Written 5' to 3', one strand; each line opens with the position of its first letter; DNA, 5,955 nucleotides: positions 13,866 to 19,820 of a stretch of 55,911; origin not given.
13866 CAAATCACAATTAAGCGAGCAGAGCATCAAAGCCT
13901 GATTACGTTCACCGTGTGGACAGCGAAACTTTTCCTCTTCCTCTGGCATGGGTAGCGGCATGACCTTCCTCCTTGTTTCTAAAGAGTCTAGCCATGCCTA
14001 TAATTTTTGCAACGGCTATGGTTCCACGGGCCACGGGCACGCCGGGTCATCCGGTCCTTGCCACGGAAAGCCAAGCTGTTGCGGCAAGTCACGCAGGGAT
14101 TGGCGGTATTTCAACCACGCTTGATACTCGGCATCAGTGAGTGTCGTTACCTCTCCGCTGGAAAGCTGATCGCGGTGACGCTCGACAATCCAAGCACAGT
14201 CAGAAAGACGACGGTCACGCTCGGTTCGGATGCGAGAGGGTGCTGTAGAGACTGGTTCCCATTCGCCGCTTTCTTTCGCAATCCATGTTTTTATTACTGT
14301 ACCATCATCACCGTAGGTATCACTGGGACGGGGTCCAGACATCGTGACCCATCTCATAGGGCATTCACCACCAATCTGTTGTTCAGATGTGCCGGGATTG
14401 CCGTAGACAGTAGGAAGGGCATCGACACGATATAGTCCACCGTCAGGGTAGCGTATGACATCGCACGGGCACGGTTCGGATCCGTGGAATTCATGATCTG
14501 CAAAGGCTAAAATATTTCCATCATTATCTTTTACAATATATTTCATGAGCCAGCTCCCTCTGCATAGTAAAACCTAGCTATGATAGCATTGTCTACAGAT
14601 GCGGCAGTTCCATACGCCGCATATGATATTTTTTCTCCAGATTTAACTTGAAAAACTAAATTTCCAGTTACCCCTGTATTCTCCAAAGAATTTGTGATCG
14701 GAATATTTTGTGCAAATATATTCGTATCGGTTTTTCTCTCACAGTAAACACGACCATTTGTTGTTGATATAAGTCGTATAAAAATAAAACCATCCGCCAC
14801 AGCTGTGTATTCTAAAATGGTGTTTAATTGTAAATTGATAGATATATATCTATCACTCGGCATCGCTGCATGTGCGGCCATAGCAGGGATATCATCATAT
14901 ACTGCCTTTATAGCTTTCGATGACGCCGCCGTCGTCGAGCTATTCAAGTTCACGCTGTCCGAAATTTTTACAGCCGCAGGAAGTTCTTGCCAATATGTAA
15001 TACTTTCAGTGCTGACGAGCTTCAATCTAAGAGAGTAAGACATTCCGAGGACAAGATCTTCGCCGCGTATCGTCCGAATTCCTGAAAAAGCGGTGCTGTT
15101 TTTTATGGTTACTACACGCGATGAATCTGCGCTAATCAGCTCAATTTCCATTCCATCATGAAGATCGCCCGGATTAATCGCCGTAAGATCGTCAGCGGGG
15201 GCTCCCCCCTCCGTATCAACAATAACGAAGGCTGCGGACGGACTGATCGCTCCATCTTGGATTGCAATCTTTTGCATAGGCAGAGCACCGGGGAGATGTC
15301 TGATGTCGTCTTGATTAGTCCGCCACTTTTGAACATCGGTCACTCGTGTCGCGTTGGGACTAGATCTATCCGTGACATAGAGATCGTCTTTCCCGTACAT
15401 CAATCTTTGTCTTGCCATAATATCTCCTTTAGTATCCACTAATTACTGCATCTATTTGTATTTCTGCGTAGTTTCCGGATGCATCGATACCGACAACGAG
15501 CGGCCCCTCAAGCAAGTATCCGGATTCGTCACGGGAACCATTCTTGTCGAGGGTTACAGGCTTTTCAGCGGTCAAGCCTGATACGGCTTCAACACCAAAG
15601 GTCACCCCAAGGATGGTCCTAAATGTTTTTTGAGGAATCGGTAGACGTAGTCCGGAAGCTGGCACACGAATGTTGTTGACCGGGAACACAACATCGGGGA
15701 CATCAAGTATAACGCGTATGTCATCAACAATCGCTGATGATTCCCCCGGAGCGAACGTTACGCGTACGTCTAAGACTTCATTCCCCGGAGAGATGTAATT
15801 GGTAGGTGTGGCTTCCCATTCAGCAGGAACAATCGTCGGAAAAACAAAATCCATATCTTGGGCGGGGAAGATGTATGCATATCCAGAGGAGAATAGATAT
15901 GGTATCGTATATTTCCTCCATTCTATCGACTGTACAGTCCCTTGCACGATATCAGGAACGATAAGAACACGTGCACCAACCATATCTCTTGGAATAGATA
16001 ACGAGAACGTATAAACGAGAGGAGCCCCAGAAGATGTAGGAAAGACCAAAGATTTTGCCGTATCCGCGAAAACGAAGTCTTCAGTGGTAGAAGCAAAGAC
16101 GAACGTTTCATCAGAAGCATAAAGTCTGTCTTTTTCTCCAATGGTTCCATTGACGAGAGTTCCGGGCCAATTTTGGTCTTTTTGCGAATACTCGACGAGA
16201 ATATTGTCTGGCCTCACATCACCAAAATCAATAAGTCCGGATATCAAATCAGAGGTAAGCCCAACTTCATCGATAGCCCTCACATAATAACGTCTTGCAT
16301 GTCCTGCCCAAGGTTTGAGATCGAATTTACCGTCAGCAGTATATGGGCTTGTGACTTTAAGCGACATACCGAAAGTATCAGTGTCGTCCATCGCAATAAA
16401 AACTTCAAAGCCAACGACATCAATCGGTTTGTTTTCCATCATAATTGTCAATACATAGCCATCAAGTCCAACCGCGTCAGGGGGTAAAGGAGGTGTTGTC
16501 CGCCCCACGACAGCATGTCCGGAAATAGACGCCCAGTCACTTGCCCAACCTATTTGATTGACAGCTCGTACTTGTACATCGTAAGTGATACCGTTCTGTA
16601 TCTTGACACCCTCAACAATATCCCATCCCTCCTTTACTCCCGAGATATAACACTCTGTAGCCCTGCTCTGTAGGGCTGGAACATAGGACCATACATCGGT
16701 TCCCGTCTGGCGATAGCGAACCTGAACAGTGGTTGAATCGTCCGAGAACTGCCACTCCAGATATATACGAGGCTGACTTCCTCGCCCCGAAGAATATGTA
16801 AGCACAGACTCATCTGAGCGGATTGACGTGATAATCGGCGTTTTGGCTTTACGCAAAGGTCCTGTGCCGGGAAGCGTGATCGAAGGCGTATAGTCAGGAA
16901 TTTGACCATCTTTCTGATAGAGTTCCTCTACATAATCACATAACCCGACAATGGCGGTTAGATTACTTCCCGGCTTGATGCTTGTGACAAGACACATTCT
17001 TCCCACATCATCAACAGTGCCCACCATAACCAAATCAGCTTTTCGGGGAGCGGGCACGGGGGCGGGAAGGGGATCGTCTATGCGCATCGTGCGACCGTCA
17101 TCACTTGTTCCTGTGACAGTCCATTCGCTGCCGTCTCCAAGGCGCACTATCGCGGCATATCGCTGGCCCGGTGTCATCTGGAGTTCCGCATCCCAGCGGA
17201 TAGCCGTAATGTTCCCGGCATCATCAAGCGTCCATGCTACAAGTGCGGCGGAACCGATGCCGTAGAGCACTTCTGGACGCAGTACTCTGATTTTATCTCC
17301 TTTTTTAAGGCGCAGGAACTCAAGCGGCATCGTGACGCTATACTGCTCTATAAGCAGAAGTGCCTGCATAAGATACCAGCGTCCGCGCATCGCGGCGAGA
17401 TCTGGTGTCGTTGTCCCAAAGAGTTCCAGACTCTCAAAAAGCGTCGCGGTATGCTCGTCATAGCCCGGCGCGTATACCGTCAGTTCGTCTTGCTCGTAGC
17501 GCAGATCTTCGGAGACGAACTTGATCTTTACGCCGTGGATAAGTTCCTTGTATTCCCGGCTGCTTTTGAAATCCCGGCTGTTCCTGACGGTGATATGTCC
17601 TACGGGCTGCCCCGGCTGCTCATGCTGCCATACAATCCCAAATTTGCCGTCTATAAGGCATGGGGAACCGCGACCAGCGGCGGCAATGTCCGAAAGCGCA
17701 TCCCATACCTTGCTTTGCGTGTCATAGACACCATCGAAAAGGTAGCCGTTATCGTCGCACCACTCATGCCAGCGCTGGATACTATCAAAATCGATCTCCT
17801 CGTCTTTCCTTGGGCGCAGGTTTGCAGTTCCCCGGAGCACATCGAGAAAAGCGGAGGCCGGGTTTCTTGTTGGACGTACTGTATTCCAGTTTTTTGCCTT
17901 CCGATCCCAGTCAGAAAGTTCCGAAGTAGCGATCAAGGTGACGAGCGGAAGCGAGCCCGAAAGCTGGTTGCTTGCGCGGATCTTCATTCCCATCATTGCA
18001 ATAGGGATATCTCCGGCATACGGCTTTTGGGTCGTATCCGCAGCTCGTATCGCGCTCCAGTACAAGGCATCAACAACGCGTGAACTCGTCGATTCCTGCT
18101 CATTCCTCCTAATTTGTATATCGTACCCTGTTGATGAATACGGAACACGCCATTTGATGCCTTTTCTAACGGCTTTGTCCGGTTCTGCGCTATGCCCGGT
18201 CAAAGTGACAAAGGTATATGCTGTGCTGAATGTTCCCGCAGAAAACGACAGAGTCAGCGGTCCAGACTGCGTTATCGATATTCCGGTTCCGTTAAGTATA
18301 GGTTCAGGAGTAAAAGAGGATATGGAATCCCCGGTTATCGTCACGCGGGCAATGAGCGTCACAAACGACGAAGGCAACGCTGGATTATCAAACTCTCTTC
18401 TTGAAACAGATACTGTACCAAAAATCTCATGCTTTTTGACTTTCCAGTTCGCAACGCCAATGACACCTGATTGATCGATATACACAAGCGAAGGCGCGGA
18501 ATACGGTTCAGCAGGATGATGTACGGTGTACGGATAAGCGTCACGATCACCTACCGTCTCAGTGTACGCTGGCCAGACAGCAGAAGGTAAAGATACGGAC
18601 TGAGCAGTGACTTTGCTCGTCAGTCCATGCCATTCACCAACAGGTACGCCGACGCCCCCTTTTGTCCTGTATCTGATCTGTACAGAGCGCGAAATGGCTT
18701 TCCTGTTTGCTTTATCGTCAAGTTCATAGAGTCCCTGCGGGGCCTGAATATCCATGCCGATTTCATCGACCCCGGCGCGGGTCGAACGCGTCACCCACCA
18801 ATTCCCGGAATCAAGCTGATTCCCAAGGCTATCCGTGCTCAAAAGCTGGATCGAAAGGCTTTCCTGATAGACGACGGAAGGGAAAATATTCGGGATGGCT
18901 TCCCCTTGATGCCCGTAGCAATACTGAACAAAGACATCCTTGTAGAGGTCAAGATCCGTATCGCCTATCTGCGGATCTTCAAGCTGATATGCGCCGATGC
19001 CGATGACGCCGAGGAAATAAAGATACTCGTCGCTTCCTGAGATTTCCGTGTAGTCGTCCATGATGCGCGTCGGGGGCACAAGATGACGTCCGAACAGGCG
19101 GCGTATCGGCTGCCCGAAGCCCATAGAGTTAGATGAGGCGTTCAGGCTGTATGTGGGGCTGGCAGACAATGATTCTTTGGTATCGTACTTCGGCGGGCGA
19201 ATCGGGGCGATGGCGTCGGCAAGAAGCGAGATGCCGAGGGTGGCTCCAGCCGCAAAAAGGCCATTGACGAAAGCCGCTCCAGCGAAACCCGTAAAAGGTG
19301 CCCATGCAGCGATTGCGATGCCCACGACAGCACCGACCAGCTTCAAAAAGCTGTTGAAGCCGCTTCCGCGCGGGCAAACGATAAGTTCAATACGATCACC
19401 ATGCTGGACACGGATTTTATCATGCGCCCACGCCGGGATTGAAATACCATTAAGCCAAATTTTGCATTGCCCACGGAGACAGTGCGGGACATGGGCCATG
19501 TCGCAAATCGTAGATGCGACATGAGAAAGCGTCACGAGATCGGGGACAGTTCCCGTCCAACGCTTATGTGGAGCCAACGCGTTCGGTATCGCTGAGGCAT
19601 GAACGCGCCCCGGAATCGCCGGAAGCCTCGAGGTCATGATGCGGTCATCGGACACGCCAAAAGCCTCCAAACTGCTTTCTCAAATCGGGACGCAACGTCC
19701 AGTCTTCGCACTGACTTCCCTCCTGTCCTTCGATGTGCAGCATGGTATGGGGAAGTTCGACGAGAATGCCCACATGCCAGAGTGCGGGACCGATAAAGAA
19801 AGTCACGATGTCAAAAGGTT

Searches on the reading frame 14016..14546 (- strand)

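Call 43: search_protein_families(library=pfam, proteins=[window:14016-14546:-], max_evalue=0.001)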
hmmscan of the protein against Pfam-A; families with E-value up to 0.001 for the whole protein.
window:14016-14546:- (176 aa): 1 family
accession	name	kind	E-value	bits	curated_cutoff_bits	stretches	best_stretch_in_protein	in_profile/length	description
PF16778.10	Phage_tail_APC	-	9.8e-15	54.6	26.6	1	104-176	2-59/60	Phage tail assembly chaperone protein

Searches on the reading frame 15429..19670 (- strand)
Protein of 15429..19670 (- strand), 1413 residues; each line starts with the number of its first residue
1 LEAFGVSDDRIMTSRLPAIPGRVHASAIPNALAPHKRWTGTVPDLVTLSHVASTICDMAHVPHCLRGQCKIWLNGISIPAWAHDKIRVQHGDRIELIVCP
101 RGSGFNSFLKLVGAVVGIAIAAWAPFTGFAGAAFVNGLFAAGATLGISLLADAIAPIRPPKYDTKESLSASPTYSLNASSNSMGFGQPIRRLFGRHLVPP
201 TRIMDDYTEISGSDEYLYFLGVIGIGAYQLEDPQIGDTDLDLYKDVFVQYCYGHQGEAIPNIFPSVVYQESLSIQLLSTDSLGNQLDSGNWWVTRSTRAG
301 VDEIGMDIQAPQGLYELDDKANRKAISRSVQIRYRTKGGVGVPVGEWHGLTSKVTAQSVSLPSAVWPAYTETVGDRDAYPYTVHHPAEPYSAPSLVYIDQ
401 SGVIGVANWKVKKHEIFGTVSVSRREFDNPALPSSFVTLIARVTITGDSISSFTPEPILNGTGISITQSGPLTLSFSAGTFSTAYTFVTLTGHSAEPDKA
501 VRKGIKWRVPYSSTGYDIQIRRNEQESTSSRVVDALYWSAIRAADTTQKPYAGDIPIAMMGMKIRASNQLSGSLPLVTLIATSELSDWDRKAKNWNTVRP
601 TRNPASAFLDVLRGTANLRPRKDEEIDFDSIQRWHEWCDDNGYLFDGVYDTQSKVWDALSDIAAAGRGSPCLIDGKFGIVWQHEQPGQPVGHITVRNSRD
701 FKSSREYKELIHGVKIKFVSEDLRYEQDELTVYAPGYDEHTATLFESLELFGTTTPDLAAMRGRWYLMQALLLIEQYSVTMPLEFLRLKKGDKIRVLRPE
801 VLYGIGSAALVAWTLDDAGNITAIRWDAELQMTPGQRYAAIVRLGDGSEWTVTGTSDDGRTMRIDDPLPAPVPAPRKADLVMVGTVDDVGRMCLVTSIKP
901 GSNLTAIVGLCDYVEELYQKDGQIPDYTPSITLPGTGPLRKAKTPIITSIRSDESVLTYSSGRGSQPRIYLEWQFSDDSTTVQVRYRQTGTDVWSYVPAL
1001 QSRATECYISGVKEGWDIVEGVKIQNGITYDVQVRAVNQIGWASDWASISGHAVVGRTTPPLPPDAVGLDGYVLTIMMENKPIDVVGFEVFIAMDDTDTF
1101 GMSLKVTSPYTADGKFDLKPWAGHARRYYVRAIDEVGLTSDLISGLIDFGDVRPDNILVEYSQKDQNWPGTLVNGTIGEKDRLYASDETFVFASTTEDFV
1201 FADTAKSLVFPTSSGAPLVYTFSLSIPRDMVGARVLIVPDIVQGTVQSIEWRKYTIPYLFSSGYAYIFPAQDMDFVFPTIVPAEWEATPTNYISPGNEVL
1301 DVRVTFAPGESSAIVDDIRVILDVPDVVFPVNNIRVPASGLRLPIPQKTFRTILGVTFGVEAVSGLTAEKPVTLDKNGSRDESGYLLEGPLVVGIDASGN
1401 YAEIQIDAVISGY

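Call 16: search_protein_families(library=phrogs, proteins=[window:15429-19670:-], max_evalue=0.00001)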
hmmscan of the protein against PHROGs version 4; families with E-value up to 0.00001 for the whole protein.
window:15429-19670:- (1413 aa): 3 families
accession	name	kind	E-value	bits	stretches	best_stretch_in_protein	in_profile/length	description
phrog_31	-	tail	3.5e-92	311.1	2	511-1141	434-1053/1565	central tail fiber J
phrog_469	-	tail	8.9e-44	150.8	2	506-926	483-900/903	tail protein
phrog_23466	-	unknown function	3.9e-07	30.3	1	622-922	46-350/358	-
